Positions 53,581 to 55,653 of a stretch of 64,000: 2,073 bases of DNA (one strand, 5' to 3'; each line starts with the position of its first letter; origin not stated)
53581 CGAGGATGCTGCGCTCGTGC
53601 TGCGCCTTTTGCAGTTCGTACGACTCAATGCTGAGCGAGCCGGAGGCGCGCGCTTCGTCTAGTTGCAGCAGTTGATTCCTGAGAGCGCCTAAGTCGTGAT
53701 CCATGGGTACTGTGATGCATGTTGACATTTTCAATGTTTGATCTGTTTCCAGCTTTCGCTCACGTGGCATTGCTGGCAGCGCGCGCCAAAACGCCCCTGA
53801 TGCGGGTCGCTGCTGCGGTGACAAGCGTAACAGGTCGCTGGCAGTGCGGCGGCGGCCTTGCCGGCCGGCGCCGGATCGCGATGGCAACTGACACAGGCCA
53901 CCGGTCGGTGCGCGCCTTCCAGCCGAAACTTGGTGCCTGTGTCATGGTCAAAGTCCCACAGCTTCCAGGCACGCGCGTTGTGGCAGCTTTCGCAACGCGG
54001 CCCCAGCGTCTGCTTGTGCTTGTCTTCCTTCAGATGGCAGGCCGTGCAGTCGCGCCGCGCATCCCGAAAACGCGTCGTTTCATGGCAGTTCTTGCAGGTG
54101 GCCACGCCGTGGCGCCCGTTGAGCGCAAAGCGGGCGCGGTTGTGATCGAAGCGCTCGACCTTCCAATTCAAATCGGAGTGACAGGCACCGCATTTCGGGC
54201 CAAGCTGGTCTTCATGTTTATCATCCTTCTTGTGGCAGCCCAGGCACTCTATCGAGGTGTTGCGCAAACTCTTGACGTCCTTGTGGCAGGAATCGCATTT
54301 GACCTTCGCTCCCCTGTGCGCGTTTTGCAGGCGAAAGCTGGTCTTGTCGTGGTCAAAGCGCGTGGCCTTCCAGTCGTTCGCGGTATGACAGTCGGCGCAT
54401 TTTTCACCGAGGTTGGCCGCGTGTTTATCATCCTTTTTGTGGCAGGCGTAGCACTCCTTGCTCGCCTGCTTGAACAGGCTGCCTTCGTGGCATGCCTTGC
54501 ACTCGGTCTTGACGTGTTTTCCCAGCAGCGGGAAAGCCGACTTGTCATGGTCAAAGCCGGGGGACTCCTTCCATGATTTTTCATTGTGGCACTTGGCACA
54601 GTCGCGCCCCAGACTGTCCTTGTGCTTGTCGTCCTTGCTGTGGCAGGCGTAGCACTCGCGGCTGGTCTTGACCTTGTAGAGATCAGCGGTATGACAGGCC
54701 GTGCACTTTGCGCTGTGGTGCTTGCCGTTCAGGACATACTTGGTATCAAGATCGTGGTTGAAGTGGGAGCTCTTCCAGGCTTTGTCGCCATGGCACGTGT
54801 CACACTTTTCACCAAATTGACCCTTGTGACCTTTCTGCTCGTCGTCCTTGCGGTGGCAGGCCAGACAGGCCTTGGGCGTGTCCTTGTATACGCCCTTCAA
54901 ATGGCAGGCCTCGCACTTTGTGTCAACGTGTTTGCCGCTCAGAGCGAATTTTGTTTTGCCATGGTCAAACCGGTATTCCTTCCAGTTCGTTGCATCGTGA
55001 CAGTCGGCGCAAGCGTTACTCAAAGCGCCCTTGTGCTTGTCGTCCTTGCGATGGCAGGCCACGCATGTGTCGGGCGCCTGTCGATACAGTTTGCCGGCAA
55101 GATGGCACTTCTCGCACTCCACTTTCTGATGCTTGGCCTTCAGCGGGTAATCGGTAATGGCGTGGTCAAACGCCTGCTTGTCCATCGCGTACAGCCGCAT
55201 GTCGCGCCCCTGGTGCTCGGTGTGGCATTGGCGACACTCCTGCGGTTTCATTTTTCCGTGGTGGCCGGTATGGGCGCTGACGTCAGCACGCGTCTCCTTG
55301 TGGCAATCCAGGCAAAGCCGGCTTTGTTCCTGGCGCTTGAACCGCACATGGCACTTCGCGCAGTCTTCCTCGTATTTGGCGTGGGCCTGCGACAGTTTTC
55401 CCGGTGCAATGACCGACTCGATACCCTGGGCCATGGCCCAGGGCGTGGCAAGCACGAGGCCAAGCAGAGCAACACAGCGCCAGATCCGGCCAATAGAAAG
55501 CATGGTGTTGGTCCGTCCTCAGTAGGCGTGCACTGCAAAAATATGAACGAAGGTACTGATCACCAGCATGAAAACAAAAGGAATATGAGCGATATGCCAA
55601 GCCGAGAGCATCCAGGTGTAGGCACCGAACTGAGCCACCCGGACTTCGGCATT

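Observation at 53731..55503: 24-haem cytochrome c built from eight tandem trihaem modules (a candidate periplasmic haem wire)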

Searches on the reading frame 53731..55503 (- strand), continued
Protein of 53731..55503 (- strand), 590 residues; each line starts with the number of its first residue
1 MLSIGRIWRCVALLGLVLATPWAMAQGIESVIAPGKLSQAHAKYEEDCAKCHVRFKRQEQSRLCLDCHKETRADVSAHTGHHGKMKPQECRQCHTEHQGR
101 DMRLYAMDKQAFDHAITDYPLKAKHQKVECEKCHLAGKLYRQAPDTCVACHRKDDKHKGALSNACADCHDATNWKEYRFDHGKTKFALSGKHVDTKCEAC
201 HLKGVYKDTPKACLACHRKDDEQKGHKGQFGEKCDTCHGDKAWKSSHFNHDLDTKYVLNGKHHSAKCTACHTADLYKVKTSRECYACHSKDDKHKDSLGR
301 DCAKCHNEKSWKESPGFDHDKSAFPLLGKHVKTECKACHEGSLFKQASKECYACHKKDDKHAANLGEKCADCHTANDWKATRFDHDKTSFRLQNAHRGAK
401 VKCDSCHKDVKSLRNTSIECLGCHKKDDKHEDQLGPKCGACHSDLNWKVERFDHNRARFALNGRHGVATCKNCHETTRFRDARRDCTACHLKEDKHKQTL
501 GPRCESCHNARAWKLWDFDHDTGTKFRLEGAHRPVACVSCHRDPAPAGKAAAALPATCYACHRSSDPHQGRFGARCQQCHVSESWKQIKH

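Call 60: find_encoding_contigs(protein=P0027, flank=10000, max_places=1)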
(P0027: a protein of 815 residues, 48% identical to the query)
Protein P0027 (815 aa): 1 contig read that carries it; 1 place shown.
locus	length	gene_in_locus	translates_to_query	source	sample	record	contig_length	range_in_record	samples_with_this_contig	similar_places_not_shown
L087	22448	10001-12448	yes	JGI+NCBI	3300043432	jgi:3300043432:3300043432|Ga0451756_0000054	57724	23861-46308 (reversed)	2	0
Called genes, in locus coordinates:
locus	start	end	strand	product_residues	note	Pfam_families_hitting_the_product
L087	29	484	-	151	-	PF01575:MaoC_dehydratas, PF13452:FAS1_DH_region (weak)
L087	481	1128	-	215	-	PF01656:CbiA, PF09140:MipZ (faint), PF10609:ParA, PF13614:AAA_31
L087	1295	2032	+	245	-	PF02525:Flavodoxin_2, PF03358:FMN_red (faint)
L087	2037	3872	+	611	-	PF00999:Na_H_Exchanger, PF02254:TrkA_N, PF27452:KefB_C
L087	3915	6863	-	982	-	PF17900:Peptidase_M1_N, PF01433:Peptidase_M1, PF11838:ERAP1_C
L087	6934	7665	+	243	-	PF02798:GST_N, PF13409:GST_N_2, PF13417:GST_N_3, PF13410:GST_C_2, PF14497:GST_C_3 (weak)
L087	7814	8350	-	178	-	PF13442:Cytochrome_CBB3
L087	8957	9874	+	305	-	-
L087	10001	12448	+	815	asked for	PF14522:Cytochrome_C7 (faint), PF22113:Mtrc-MtrF_II-IV_dom (faint), PF02085:Cytochrom_CIII (faint), PF14537:Cytochrom_c3_2 (faint)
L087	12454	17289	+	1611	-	PF02085:Cytochrom_CIII (faint), PF09699:Paired_CXXCH_1 (faint), PF14537:Cytochrom_c3_2 (faint), PF14522:Cytochrome_C7 (weak), PF22113:Mtrc-MtrF_II-IV_dom (weak)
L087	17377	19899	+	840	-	PF13174:TPR_6 (faint), PF13371:TPR_9 (weak)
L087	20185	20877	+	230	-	PF00005:ABC_tran, PF13304:AAA_21 (faint)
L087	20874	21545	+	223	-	PF03379:CcmB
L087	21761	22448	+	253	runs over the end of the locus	PF01578:Cytochrom_C_asm, PF27518:CcmC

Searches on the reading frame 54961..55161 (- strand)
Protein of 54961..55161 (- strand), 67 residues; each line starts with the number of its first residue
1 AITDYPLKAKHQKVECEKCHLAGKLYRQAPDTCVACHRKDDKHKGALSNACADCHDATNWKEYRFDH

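Call 44: search_solved_structures(query=A2, max_evalue=10, show_alignments=5)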
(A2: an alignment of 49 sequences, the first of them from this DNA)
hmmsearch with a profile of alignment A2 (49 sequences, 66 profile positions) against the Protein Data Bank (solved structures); distinct sequences matched with E-value up to 10: 109 (the best 60 are shown).
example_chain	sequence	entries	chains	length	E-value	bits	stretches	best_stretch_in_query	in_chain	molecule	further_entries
1h29_A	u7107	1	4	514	3e-07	33.5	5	29-65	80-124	HIGH-MOLECULAR-WEIGHT CYTOCHROME C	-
1gws_A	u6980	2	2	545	6.1e-07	32.5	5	9-58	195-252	HIGH-MOLECULAR-WEIGHT CYTOCHROME C | High-molecular-weight cytochrome c precursor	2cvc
3ov0_A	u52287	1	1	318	6.5e-07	32.4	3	5-37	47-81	Cytochrome c family protein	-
1z1n_X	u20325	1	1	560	1.1e-05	28.5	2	14-38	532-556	sixteen heme cytochrome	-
2e84_A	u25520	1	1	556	1.2e-05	28.4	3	29-62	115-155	High-molecular-weight cytochrome c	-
1duw_A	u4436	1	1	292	3.1e-05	27.1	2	13-39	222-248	NONAHEME CYTOCHROME C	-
1ofw_A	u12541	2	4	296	6.7e-05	26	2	13-39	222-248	NINE-HEME CYTOCHROME C | NINE HEME CYTOCHROME C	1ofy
3pmq_A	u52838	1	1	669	6.8e-05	26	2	30-59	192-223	Decaheme cytochrome c MtrF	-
3ouq_A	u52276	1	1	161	7.8e-05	25.8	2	14-37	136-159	Cytochrome c family protein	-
19hc_A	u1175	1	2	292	8e-05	25.8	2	13-39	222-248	PROTEIN (NINE-HAEM CYTOCHROME C)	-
7lq5_A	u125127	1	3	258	0.001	22.2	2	15-58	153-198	Cytochrome c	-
6btm_A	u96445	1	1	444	0.0012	22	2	13-42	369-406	Alternative Complex III subunit A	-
8z82_C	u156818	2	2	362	0.0013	21.9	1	39-61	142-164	Photosynthetic reaction center cytochrome c subunit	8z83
1eys_C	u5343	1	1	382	0.0019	21.4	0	44-62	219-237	PHOTOSYNTHETIC REACTION CENTER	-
2jbl_C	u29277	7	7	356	0.0024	21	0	44-62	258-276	PHOTOSYNTHETIC REACTION CENTER CYTOCHROME C SUBUNIT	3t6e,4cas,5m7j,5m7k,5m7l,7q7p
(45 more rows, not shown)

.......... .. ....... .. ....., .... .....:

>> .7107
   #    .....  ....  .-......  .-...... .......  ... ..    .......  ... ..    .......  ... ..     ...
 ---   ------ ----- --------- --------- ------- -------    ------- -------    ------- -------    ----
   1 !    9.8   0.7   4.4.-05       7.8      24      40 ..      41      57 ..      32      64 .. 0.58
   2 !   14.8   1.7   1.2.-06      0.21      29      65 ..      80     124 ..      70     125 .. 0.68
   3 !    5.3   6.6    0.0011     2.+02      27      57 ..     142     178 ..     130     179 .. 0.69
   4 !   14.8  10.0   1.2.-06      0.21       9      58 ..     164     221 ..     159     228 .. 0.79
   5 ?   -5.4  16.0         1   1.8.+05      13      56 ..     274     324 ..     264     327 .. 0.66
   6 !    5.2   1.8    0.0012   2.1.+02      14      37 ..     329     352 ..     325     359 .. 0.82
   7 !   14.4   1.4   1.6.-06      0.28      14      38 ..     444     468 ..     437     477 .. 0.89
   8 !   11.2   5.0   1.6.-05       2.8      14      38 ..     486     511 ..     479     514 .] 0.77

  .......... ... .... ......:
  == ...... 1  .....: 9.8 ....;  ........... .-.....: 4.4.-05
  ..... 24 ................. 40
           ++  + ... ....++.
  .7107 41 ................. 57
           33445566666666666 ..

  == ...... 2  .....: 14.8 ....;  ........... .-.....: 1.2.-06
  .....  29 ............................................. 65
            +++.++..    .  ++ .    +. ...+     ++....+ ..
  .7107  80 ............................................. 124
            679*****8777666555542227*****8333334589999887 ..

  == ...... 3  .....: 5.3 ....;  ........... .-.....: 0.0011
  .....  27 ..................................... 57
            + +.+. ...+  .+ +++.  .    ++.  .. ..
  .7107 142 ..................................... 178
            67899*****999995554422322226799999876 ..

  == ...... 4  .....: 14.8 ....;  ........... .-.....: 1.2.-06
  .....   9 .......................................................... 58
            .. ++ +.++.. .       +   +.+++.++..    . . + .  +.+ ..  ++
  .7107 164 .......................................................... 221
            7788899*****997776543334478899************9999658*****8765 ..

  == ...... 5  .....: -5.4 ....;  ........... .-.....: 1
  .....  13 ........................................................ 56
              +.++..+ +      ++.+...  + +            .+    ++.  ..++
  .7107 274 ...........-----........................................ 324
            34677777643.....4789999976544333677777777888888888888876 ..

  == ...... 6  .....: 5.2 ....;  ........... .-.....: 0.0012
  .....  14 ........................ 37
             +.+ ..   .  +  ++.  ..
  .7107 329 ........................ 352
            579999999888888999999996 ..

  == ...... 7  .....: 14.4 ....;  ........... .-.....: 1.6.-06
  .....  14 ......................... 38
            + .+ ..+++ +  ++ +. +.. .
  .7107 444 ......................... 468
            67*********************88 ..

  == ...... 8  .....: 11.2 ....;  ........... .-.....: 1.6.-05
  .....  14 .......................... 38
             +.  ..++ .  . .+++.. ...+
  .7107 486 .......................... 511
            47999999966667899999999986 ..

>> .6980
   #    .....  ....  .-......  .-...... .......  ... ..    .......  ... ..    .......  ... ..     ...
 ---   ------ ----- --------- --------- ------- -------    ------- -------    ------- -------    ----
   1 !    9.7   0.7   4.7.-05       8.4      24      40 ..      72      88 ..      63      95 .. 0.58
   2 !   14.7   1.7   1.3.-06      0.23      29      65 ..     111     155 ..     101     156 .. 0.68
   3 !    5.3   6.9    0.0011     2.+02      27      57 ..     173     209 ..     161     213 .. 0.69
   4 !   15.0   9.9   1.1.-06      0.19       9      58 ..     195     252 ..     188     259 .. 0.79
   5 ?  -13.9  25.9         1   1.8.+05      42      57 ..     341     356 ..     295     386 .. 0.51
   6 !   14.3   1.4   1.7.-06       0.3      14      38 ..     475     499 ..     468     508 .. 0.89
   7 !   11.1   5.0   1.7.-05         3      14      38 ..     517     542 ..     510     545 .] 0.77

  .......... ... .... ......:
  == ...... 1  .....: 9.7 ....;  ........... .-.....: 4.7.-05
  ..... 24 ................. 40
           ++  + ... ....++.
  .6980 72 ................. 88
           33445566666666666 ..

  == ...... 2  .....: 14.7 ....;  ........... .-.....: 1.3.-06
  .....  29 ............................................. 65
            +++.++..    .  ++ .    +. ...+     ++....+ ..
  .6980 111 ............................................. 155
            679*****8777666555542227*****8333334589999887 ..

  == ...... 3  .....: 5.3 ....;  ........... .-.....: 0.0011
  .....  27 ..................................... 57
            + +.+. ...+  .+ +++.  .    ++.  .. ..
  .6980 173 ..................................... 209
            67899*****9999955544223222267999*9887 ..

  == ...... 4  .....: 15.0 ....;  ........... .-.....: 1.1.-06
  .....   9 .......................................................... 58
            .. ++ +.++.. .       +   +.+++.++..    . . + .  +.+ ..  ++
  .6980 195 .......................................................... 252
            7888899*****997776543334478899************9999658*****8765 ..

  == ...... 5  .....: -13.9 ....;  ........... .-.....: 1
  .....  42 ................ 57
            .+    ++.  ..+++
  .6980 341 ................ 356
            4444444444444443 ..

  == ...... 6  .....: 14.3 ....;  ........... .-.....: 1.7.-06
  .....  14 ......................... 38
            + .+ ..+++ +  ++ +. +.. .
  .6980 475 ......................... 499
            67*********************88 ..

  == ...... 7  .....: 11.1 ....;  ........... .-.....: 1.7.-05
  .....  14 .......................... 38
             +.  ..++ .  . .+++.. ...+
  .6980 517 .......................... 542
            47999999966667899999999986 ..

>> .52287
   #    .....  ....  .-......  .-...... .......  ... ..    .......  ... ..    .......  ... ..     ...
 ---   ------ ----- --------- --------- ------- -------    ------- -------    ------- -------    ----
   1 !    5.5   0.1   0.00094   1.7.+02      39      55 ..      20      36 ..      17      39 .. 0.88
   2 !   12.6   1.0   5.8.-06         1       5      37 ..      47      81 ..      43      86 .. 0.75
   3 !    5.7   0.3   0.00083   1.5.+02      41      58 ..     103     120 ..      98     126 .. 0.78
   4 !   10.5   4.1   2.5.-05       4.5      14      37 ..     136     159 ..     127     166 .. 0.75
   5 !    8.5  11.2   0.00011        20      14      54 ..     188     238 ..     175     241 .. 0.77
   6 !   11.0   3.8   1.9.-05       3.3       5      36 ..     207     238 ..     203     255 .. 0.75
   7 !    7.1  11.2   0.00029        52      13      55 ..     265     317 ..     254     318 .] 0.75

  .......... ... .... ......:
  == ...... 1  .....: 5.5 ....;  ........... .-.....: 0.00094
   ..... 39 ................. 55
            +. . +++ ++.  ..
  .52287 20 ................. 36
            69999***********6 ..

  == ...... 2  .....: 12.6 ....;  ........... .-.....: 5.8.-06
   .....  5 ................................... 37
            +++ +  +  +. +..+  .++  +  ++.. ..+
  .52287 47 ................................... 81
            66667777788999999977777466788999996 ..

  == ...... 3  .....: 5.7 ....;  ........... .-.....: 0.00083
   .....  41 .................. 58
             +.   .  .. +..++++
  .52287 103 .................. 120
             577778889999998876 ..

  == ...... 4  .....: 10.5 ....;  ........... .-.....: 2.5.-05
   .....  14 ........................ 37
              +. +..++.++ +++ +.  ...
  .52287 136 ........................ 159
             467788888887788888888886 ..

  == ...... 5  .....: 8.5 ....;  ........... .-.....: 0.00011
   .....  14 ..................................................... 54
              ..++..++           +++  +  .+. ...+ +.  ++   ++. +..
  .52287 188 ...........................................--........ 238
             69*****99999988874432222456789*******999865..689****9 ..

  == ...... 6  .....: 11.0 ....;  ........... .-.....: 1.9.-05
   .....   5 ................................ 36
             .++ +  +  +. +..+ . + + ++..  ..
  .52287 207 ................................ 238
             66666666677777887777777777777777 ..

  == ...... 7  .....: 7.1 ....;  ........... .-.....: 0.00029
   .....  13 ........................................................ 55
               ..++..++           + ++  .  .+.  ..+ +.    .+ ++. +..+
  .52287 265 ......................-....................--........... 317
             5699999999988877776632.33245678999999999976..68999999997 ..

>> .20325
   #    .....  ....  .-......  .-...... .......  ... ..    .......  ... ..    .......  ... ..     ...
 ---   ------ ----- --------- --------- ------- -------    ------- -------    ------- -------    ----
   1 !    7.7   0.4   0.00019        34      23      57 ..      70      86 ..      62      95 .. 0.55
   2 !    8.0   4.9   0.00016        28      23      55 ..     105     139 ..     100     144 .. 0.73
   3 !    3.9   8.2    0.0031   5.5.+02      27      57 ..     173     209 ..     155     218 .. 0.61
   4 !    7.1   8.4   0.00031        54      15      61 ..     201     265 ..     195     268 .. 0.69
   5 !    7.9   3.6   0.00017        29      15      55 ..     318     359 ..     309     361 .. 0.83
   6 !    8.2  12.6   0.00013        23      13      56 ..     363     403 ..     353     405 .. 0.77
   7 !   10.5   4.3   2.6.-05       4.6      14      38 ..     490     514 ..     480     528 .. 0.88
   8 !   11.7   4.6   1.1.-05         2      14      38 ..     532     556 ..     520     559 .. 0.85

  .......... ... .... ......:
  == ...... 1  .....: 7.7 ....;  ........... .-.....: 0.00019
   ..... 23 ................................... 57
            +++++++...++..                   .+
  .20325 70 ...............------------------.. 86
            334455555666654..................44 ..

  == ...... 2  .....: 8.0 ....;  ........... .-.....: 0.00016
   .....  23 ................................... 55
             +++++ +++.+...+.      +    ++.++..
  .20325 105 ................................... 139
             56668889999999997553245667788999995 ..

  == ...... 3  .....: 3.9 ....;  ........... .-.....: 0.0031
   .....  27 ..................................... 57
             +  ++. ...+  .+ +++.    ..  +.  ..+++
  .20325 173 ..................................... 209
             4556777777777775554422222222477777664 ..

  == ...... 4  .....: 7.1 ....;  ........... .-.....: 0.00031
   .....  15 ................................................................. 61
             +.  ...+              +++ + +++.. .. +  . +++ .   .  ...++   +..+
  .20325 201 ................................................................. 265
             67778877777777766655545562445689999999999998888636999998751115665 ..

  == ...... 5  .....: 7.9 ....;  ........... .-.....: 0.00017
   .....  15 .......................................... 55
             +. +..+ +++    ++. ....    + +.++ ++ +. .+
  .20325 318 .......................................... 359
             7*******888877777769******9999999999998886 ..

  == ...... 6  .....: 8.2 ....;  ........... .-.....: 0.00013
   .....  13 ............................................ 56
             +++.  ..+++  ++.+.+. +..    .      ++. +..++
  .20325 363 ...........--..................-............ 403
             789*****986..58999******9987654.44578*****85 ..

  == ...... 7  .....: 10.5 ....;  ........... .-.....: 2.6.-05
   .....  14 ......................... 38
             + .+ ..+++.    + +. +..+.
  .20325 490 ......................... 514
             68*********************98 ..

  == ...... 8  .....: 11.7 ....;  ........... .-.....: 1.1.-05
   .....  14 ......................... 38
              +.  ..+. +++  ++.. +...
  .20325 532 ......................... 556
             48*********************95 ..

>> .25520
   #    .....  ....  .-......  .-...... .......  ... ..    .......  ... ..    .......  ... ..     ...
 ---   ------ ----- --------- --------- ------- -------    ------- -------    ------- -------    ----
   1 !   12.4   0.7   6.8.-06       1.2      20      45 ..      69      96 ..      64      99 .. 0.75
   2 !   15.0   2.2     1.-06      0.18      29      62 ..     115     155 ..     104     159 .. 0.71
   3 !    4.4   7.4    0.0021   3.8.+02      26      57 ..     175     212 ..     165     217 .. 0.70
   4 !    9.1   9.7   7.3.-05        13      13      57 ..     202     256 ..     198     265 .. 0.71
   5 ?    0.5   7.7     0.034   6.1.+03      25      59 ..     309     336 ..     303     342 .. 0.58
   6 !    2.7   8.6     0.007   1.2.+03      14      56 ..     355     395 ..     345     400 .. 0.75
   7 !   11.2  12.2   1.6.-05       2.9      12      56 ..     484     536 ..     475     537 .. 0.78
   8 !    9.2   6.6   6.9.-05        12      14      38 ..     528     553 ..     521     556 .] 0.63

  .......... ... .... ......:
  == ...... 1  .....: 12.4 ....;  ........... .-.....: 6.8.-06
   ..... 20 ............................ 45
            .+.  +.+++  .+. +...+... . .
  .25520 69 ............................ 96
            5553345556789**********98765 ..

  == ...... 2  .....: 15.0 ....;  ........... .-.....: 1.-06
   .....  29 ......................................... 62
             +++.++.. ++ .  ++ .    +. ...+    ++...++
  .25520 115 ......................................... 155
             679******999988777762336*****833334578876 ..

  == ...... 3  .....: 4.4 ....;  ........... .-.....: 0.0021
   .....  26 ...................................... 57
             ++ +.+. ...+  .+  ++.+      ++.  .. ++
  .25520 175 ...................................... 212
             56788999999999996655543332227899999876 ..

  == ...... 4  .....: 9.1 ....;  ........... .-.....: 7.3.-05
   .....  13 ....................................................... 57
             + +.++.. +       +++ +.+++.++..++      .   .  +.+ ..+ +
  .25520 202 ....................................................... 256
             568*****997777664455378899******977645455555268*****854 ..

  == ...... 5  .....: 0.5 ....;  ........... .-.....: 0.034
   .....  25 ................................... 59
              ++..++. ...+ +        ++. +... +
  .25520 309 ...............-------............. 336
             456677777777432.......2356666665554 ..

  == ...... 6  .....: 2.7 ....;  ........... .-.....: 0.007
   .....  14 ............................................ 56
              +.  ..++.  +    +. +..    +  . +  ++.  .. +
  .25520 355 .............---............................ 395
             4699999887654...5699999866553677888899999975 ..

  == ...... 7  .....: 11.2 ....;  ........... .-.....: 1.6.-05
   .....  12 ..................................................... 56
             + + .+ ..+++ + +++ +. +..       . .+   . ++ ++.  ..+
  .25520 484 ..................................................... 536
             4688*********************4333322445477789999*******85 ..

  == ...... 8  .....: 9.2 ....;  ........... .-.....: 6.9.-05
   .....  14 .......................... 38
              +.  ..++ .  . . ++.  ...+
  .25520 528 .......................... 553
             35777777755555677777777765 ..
